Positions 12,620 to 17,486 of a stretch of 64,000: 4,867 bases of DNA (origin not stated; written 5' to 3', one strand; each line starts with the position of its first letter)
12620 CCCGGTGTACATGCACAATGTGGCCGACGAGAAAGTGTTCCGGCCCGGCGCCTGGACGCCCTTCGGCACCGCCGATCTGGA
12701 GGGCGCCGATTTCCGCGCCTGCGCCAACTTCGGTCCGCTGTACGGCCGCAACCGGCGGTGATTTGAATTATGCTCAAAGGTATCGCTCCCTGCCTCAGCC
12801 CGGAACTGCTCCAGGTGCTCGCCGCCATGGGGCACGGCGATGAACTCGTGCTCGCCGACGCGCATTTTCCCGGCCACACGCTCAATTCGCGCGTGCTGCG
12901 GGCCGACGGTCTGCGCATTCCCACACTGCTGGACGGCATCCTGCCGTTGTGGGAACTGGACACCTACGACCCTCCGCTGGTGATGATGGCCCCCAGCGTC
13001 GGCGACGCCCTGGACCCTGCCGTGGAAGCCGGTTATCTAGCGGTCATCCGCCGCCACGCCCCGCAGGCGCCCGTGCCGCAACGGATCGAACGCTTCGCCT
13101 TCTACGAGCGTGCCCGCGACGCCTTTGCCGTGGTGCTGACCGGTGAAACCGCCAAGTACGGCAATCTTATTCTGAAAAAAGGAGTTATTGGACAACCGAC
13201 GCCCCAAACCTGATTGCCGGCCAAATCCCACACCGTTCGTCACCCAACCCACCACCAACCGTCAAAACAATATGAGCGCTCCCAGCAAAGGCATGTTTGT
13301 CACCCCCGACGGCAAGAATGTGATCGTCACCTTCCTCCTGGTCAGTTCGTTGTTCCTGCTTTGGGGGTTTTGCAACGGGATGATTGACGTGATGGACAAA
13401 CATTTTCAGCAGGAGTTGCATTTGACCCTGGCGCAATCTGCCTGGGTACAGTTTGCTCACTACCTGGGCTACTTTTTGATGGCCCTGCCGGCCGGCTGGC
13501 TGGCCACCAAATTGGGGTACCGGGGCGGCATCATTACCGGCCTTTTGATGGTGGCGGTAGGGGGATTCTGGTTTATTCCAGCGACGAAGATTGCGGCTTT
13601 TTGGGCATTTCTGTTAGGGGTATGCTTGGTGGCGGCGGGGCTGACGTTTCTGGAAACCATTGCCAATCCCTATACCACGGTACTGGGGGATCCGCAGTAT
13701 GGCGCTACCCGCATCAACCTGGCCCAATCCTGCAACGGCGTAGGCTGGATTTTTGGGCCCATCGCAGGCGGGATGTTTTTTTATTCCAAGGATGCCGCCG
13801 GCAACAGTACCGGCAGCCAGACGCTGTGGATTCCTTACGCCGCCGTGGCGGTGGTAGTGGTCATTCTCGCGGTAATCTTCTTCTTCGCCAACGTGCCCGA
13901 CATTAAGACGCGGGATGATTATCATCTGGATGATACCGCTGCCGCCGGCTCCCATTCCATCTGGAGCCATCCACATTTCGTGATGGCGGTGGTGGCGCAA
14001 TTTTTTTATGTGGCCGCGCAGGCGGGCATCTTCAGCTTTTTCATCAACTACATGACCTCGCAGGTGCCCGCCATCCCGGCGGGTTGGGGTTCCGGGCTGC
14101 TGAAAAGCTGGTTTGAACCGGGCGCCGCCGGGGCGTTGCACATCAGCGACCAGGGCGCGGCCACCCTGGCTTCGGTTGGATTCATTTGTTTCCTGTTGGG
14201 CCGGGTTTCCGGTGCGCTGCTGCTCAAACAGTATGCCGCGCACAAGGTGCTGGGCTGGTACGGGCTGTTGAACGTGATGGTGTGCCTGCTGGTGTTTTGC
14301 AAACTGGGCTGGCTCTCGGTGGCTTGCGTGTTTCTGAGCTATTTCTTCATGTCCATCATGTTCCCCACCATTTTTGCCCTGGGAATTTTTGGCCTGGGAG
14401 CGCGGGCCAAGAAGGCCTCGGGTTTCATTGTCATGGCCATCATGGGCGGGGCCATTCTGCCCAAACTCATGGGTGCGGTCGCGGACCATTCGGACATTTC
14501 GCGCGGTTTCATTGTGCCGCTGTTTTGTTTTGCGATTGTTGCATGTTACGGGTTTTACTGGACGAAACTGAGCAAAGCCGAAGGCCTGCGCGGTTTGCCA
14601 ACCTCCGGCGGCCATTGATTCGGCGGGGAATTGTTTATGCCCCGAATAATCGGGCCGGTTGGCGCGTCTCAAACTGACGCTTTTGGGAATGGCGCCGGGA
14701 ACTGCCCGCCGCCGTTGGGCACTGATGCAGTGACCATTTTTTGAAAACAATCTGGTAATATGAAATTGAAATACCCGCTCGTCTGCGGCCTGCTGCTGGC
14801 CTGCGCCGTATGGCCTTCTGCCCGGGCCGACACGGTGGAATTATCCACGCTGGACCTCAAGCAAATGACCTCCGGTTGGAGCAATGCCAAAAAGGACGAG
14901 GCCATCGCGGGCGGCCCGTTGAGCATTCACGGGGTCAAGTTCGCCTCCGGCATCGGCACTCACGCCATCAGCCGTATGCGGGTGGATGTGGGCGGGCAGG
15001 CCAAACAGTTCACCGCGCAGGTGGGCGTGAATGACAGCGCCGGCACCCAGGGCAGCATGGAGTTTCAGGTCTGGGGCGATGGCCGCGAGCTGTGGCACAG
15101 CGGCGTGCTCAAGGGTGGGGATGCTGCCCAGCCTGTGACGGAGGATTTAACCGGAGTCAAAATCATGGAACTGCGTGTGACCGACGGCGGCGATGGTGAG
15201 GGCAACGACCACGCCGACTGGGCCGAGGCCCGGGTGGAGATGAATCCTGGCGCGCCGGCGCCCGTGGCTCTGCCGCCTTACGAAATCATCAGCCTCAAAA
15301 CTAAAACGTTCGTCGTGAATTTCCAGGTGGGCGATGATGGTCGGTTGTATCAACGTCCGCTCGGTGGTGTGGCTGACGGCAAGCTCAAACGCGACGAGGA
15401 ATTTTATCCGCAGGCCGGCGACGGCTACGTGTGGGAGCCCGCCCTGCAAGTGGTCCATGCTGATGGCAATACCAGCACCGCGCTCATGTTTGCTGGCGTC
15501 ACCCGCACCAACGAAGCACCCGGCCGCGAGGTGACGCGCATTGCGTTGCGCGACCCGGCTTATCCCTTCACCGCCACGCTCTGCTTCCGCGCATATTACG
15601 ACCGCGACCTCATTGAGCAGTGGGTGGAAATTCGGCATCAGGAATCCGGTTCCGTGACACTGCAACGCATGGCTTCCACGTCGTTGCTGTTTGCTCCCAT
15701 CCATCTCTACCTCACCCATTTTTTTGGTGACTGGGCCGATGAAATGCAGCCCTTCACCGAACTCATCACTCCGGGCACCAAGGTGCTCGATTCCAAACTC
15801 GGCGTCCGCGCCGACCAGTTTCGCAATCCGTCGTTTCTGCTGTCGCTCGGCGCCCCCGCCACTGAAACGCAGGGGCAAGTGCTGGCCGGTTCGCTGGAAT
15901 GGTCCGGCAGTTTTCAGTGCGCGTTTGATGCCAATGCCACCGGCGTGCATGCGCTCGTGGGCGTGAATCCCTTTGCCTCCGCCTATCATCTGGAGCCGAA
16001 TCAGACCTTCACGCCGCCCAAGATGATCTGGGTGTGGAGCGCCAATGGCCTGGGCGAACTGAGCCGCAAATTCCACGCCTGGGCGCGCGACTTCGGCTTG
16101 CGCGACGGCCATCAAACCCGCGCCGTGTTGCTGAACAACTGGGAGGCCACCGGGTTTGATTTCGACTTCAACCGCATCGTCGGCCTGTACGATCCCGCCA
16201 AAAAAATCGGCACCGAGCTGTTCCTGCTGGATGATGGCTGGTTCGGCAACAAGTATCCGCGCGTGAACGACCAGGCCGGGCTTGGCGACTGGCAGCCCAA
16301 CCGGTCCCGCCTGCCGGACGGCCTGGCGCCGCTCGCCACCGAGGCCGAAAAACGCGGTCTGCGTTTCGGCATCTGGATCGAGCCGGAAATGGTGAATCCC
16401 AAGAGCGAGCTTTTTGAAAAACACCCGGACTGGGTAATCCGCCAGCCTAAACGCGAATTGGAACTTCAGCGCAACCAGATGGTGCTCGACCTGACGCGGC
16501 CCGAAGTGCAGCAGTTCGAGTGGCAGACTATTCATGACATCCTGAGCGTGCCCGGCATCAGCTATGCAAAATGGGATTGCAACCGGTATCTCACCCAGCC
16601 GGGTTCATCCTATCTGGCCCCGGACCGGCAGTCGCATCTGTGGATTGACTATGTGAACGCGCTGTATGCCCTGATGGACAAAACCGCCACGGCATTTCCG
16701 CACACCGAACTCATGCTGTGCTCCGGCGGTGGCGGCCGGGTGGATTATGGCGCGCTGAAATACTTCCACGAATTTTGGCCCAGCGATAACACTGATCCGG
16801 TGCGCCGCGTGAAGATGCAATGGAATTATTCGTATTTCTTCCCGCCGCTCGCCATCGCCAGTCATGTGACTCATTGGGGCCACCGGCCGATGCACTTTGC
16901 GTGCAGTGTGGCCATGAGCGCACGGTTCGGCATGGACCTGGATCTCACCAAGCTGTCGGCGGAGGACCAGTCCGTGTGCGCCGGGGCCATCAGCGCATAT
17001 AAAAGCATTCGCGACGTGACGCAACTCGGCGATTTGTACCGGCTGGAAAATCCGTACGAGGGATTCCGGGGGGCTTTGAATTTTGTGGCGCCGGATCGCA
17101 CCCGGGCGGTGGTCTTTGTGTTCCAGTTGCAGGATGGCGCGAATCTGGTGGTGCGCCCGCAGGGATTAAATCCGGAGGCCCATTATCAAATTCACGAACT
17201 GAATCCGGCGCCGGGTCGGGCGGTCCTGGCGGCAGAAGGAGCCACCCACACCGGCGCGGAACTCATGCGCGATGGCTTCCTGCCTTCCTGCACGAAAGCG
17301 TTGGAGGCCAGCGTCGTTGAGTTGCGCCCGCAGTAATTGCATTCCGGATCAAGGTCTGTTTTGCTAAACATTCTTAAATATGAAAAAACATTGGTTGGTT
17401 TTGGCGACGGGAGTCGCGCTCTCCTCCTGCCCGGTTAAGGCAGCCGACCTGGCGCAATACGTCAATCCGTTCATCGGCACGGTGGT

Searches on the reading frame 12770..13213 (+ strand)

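Call 54: search_protein_families(library=pfam, proteins=[window:12770-13213:+], max_evalue=0.0001)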
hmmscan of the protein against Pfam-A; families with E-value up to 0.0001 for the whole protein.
window:12770-13213:+ (147 aa): 1 family
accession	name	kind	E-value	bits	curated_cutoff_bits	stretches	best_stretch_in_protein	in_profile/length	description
PF05025.18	RbsD_FucU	-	4.5e-37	128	25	1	3-140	1-138/138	RbsD / FucU transport protein family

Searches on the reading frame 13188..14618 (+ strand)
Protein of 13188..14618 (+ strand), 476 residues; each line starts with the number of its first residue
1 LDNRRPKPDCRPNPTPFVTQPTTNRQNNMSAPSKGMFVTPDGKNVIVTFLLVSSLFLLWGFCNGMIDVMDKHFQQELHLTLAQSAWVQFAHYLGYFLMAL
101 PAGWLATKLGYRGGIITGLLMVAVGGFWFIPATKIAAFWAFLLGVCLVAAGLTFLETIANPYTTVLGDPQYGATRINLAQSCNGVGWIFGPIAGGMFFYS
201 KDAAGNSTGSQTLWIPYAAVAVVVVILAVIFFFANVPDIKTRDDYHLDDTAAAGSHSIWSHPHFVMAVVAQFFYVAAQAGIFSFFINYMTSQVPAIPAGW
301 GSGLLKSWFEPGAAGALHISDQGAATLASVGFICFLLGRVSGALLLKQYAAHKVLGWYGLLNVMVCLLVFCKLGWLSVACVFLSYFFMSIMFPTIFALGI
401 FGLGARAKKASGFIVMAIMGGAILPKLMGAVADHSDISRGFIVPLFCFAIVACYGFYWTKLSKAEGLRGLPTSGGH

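Call 54: search_protein_families(library=pfam, proteins=[window:13188-14618:+], max_evalue=0.0001)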
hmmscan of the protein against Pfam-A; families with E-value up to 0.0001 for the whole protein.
window:13188-14618:+ (476 aa): 1 family
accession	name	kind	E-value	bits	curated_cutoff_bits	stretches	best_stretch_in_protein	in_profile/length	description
PF07690.21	MFS_1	-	1.5e-19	70.5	33.4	1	61-288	10-227/347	Major Facilitator Superfamily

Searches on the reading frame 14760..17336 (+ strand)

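Call 54: search_protein_families(library=pfam, proteins=[window:14760-17336:+], max_evalue=0.0001)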
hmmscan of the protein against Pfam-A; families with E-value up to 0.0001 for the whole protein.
window:14760-17336:+ (858 aa): 6 families
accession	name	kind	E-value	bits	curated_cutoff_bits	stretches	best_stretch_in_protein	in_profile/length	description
PF02065.24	Melibiase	-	1.6e-104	350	27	1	416-757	1-347/347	Melibiase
PF08305.17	NPCBM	-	3.3e-46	157.1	23.9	1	25-159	2-136/137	NPCBM/NEW2 domain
PF16875.11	Glyco_hydro_36N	-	3.7e-40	138.4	27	1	214-412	45-253/253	Glycosyl hydrolase family 36 N-terminal domain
PF16874.11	Glyco_hydro_36C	-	6.9e-13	49.3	27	1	772-854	3-76/77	Glycosyl hydrolase family 36 C-terminal domain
PF02638.21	GHL10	-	1.3e-06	28.2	27.9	1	520-596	70-151/311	Glycosyl hydrolase-like 10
PF01055.32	Glyco_hydro_31_2nd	-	8.1e-05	22.5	23.5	0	481-644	34-198/328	Glycosyl hydrolases family 31 TIM-barrel domain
